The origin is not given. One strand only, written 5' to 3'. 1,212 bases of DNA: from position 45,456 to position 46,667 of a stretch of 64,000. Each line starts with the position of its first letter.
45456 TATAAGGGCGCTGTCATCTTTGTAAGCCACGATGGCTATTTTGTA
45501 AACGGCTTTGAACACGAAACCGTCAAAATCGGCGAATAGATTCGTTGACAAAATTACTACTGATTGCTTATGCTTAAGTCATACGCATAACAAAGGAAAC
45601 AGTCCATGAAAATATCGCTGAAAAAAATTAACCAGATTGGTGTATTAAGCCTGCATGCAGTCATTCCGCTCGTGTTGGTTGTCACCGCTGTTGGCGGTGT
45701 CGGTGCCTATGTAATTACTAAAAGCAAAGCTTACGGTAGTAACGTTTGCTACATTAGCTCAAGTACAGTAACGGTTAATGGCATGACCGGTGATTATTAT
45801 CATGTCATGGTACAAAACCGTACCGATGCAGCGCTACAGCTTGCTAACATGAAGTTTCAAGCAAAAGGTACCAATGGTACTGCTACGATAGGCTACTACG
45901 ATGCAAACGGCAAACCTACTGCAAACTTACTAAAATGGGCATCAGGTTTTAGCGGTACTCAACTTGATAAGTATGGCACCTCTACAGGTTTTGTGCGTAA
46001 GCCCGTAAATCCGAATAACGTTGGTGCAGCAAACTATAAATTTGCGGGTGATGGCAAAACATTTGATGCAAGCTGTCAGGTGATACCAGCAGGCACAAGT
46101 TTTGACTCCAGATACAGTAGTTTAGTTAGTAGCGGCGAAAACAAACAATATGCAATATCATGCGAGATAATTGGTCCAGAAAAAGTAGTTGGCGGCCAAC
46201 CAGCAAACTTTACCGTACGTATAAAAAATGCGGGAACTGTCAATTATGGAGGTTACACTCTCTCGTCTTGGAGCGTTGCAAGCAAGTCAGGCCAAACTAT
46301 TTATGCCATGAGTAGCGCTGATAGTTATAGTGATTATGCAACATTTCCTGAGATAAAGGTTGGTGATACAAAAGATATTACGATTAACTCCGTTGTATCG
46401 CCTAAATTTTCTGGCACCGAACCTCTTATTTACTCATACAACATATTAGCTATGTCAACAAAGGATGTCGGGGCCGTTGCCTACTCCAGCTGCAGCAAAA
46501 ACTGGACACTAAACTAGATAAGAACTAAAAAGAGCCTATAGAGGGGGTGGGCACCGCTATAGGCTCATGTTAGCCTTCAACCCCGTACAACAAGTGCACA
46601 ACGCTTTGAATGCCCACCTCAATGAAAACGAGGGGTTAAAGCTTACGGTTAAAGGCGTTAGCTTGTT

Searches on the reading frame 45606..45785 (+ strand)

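Call 54: search_protein_families(library=ncbifam, proteins=[window:45606-45785:+], max_evalue=10)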
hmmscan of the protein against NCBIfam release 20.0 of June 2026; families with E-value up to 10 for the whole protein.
seq(60 aa): 3 families
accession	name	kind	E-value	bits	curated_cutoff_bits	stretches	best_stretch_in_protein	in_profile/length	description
NF010344.0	PRK13771.1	subfamily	0.0053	15.8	349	1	22-53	165-196/334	putative alcohol dehydrogenase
NF041172.1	AcrlCoa_red_Thmprot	equivalog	0.039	12.9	500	1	22-54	165-197/334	acryloyl-CoA reductase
TIGR03201.1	dearomat_had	equivalog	0.057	12.5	338.65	1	23-52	170-198/349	6-hydroxycyclohex-1-ene-1-carbonyl-CoA dehydrogenase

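Call 55: search_protein_families(library=pfam, proteins=[window:45606-45785:+], max_evalue=10)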
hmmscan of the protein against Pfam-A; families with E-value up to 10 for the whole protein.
seq(60 aa): 1 family
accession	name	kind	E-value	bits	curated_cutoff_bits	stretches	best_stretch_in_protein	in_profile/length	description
PF06522.17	B12D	-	0.022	14.6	21.5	1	18-44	5-31/54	NADH-ubiquinone reductase complex 1 MLRQ subunit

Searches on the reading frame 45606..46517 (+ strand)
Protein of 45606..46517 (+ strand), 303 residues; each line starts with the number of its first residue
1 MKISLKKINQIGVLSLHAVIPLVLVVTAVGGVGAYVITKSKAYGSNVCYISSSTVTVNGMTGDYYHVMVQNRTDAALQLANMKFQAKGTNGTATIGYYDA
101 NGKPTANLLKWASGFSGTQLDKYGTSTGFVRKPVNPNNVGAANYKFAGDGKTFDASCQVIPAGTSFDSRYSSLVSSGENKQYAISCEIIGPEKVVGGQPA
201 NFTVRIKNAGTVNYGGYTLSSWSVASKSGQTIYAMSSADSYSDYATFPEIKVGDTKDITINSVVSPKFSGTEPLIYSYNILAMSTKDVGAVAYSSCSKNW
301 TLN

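Call 3: search_protein_families(library=pfam, proteins=[window:45606-46517:+], max_evalue=10)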
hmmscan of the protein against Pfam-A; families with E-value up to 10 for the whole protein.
window:45606-46517:+ (303 aa): 3 families
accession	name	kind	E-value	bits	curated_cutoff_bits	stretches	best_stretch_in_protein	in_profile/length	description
PF25704.1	AcrF2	-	0.18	12.5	27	1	213-247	31-67/90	Anti-CRISPR protein AcrF2 protein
PF06522.17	B12D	-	0.28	11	21.5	1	18-41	5-28/54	NADH-ubiquinone reductase complex 1 MLRQ subunit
PF07705.17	CARDB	-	0.31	11.7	22.7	1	188-256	9-78/101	CARDB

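Call 6: search_protein_families(library=ncbifam, proteins=[window:45606-46517:+], max_evalue=10)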
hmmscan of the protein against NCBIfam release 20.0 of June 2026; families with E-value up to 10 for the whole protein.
window:45606-46517:+ (303 aa): 3 families
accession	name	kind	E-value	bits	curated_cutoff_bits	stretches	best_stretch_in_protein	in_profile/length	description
NF010344.0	PRK13771.1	subfamily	0.037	13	349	1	22-55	165-198/334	putative alcohol dehydrogenase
TIGR03201.1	dearomat_had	equivalog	0.062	12.4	338.65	1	23-74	170-220/349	6-hydroxycyclohex-1-ene-1-carbonyl-CoA dehydrogenase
TIGR04530.1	hemophoreRv0203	equivalog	0.069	13.4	120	1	24-110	1-88/118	hemophore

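Call 25: find_encoding_contigs(protein=window:45606-46517:+, flank=6000, max_places=6)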
Protein window:45606-46517:+ (303 aa): no gene with exactly this product is on record in the collection.

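Call 61: find_related_loci(query=window:45606-46514:+, collection=metagenome_contigs, flank=6000)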
Query window:45606-46514:+ (303 aa) in metagenome_contigs; peptide patterns used: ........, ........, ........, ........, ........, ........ (x = any residue, [..] = any of these).
127 stretches matched a pattern, but none encodes a relative of the query by tblastn (E <= 1e-3).
